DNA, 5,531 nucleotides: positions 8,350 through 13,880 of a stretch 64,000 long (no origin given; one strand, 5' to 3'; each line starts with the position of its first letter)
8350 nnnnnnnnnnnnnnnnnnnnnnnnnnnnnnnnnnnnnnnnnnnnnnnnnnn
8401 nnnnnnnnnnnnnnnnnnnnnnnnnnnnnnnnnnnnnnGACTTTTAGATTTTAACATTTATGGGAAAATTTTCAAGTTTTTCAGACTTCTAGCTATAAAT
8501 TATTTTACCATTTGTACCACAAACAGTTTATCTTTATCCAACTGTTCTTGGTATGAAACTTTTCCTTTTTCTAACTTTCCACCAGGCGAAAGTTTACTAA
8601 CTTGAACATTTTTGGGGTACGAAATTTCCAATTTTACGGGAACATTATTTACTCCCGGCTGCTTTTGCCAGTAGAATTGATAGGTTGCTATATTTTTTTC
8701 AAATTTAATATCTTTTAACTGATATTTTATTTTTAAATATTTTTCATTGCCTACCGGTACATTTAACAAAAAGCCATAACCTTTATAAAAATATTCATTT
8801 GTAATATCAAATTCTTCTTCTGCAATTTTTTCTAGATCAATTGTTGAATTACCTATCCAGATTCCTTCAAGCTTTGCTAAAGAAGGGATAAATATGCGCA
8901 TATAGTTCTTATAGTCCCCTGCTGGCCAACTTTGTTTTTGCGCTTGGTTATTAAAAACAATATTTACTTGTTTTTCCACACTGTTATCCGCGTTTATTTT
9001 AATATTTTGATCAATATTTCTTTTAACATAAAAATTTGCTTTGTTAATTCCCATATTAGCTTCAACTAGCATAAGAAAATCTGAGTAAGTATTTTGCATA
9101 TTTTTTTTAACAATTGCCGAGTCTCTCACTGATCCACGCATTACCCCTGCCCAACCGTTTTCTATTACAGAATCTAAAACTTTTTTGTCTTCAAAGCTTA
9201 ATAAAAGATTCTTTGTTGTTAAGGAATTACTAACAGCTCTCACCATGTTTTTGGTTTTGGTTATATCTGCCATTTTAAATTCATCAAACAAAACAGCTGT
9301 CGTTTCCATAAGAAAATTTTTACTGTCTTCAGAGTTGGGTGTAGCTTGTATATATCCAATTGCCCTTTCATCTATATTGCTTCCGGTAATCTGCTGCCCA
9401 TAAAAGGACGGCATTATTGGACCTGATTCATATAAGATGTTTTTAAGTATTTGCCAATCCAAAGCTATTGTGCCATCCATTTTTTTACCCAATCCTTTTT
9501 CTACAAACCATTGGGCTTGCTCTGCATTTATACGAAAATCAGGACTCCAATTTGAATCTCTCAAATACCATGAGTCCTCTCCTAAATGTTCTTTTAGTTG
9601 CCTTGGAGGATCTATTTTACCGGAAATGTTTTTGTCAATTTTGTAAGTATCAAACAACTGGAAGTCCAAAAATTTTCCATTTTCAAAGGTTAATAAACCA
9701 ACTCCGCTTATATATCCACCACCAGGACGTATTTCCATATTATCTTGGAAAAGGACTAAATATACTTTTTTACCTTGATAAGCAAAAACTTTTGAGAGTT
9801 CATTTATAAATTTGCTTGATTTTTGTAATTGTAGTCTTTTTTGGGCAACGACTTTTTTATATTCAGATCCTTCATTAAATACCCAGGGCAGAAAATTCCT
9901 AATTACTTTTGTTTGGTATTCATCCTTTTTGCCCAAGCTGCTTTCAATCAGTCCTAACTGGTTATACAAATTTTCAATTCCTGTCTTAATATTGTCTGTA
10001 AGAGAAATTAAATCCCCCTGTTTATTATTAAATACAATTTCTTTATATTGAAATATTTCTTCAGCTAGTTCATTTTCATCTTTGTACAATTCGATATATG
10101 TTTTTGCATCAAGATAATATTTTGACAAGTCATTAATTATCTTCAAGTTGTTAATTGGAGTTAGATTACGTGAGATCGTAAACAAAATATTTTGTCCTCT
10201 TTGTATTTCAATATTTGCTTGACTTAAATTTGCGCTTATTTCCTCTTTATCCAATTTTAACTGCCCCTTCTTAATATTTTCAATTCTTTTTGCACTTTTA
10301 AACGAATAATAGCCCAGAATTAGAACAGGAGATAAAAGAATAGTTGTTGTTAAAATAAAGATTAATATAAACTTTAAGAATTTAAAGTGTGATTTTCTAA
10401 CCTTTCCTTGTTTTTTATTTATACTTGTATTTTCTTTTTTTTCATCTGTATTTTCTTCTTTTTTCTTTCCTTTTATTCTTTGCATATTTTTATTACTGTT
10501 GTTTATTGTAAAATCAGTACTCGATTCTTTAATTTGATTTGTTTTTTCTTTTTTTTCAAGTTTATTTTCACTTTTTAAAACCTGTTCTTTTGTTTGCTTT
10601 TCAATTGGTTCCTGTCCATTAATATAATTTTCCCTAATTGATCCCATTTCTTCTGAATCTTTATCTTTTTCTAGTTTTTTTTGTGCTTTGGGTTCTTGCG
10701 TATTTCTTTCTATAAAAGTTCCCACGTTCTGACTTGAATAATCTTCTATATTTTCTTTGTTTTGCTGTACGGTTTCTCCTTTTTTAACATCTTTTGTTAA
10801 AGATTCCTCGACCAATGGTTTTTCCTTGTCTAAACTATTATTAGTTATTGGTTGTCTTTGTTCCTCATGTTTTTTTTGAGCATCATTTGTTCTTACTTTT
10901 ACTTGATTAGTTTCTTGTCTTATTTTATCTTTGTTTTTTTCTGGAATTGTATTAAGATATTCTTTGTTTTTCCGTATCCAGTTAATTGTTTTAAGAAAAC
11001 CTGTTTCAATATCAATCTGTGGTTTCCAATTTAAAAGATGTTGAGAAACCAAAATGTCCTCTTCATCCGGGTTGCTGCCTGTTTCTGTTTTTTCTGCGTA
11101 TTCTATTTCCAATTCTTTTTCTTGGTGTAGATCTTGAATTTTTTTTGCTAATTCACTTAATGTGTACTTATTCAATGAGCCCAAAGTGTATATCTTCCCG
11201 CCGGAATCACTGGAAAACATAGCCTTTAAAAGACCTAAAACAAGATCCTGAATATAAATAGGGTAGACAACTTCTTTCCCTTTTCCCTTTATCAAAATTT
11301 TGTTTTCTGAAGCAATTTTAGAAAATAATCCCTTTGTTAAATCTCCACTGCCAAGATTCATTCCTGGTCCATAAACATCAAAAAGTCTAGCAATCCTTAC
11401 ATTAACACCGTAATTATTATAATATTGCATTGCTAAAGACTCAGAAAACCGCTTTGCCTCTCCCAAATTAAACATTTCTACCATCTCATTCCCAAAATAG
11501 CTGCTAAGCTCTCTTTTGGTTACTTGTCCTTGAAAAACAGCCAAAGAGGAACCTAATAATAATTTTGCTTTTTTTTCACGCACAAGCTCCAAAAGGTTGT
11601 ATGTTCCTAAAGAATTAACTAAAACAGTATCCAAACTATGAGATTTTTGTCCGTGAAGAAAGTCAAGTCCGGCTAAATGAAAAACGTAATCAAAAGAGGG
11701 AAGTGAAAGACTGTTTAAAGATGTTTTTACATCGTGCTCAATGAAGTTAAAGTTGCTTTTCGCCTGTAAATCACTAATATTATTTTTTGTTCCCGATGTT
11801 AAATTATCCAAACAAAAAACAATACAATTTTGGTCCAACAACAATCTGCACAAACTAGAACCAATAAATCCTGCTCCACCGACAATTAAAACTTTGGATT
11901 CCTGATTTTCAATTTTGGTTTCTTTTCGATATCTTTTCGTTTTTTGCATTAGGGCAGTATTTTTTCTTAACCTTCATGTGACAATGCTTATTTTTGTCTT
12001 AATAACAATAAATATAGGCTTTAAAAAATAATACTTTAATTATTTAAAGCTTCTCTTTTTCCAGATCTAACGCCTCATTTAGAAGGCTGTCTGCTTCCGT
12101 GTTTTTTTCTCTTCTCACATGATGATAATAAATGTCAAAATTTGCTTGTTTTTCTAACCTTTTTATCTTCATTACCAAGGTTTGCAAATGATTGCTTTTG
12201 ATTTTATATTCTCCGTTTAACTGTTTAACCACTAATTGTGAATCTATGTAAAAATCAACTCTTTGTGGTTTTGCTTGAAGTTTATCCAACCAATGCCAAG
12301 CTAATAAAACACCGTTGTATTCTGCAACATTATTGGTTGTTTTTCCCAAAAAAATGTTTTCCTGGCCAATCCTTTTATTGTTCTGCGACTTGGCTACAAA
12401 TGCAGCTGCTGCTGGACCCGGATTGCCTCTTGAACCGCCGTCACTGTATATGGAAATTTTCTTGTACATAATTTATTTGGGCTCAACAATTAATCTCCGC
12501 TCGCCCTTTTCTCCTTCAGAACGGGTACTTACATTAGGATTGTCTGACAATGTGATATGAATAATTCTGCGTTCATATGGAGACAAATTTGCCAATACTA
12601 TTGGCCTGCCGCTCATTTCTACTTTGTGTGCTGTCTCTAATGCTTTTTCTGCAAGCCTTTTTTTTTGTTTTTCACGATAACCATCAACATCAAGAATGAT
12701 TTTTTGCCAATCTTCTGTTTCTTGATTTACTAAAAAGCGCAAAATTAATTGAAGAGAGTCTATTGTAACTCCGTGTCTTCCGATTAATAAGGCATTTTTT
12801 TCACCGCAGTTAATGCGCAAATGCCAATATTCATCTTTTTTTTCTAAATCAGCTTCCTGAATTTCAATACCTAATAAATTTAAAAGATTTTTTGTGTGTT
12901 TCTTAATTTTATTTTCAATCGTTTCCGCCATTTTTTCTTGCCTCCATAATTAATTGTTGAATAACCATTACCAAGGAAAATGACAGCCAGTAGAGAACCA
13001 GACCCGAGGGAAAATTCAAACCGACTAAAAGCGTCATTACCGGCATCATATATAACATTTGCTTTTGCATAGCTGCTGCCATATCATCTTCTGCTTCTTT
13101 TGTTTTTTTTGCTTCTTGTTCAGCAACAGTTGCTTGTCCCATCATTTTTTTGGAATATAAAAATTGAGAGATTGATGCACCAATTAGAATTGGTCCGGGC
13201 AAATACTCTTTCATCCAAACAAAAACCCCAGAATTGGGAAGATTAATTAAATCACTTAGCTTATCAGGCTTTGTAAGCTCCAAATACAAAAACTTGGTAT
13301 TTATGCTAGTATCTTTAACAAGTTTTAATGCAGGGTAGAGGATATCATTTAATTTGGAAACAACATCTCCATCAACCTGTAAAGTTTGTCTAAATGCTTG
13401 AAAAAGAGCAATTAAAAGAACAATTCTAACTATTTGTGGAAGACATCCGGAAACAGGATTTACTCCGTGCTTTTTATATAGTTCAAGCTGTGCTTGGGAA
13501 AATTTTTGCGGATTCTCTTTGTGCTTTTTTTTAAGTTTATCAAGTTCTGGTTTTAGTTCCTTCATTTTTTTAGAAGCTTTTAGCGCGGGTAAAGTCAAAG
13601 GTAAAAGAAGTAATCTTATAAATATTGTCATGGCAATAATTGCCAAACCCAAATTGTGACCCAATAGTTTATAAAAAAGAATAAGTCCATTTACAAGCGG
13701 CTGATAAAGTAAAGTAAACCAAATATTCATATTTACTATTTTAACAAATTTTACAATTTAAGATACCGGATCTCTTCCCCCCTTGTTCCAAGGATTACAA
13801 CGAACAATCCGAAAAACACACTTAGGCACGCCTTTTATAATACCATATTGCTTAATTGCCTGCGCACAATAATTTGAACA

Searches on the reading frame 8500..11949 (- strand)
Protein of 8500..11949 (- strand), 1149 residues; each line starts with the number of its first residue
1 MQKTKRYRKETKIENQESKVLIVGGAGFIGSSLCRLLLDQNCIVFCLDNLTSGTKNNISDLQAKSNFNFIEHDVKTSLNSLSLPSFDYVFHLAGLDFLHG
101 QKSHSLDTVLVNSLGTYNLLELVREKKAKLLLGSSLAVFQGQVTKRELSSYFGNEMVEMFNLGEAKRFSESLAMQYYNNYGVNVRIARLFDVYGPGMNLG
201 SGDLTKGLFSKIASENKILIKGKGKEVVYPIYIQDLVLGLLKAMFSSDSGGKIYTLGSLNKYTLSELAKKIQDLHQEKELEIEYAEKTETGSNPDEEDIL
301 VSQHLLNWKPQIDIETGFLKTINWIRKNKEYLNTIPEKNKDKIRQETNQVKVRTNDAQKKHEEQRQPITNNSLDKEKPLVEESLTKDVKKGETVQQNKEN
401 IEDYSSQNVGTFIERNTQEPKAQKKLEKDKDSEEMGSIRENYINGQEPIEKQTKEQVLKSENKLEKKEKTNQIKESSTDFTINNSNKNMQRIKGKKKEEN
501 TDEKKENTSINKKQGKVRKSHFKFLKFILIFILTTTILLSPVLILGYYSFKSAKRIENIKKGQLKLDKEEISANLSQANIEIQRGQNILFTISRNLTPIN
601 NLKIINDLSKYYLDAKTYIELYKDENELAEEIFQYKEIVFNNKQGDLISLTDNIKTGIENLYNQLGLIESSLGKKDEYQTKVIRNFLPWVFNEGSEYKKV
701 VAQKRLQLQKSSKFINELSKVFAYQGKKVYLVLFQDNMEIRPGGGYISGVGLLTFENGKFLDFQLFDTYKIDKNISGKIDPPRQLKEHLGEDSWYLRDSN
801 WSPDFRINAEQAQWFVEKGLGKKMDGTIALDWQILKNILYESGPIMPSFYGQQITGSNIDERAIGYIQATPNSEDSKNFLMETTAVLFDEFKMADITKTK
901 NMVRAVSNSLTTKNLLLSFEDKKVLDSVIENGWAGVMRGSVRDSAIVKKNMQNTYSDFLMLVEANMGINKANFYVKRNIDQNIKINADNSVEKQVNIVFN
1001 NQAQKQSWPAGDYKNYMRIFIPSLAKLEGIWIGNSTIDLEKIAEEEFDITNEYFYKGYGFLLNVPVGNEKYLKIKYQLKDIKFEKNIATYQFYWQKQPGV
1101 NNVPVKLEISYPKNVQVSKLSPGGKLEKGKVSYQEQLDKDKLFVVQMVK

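Call 77: search_protein_families(library=pfam, proteins=[window:8500-11949:-], max_evalue=0.01)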
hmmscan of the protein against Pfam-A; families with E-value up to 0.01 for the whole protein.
window:8500-11949:- (1149 aa): 6 families
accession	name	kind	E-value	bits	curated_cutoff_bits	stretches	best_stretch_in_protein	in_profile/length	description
PF01370.27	Epimerase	-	1e-28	100.8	20.9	1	20-257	1-240/240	NAD dependent epimerase/dehydratase family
PF16363.11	GDP_Man_Dehyd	-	1.6e-25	90.7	27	1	21-318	1-329/332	GDP-mannose 4,6 dehydratase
PF13196.11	DUF4012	-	3.6e-22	79.9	28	1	726-859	2-135/144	Protein of unknown function (DUF4012)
PF01073.25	3Beta_HSD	-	4.8e-09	36.1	22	1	21-235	1-220/280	3-beta hydroxysteroid dehydrogenase/isomerase family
PF04321.23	RmlD_sub_bind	-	0.00055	19.5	27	1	19-281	2-237/287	RmlD substrate binding domain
PF00106.31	adh_short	-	0.0087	16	26.6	0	20-76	3-60/195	short chain dehydrogenase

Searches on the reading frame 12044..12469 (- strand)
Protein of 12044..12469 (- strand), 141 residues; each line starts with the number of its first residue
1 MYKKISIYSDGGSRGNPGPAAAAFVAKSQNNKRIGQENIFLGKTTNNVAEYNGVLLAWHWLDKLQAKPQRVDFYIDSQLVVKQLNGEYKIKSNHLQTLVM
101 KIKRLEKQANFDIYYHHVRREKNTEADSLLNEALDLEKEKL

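Call 64: search_protein_families(library=pfam, proteins=[window:12044-12469:-], max_evalue=0.001)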
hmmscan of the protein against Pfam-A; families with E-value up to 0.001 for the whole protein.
window:12044-12469:- (141 aa): 2 families
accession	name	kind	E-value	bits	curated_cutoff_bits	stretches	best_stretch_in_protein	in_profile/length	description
PF13456.12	RVT_3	-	1.1e-13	51.7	21.6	1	10-132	3-122/123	Reverse transcriptase-like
PF00075.30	RNase_H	-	5.3e-11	43.3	25.8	1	3-133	2-139/141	RNase H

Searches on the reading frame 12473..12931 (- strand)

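Call 64: search_protein_families(library=pfam, proteins=[window:12473-12931:-], max_evalue=0.001)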
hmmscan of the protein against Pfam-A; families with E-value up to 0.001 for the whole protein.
window:12473-12931:- (152 aa): 2 families
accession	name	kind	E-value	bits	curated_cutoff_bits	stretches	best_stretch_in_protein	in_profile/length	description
PF01424.28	R3H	-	1.4e-12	47.9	26.8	1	97-151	7-60/60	R3H domain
PF13083.13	KH_KhpA-B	-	6.4e-07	29.6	32.1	1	9-76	4-70/73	KhpA/KhpB, KH domain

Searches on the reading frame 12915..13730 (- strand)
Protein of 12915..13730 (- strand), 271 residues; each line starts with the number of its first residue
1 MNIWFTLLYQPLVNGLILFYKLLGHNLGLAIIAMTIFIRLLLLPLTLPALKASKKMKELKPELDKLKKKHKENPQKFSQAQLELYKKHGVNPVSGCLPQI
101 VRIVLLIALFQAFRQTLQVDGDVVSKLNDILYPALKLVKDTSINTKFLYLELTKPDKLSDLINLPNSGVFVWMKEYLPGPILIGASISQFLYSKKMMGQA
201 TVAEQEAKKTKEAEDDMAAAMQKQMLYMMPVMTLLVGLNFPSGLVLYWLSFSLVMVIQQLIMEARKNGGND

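Call 64: search_protein_families(library=pfam, proteins=[window:12915-13730:-], max_evalue=0.001)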
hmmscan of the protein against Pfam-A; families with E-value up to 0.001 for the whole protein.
window:12915-13730:- (271 aa): 2 families
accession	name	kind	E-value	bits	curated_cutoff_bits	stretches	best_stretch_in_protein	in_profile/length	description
PF02096.25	60KD_IMP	-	5.1e-47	160.3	35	1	28-263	2-162/163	60Kd inner membrane protein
PF01956.21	EMC3_TMCO1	-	0.00023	21.4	27.1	0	203-261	72-132/169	Integral membrane protein EMC3/TMCO1-like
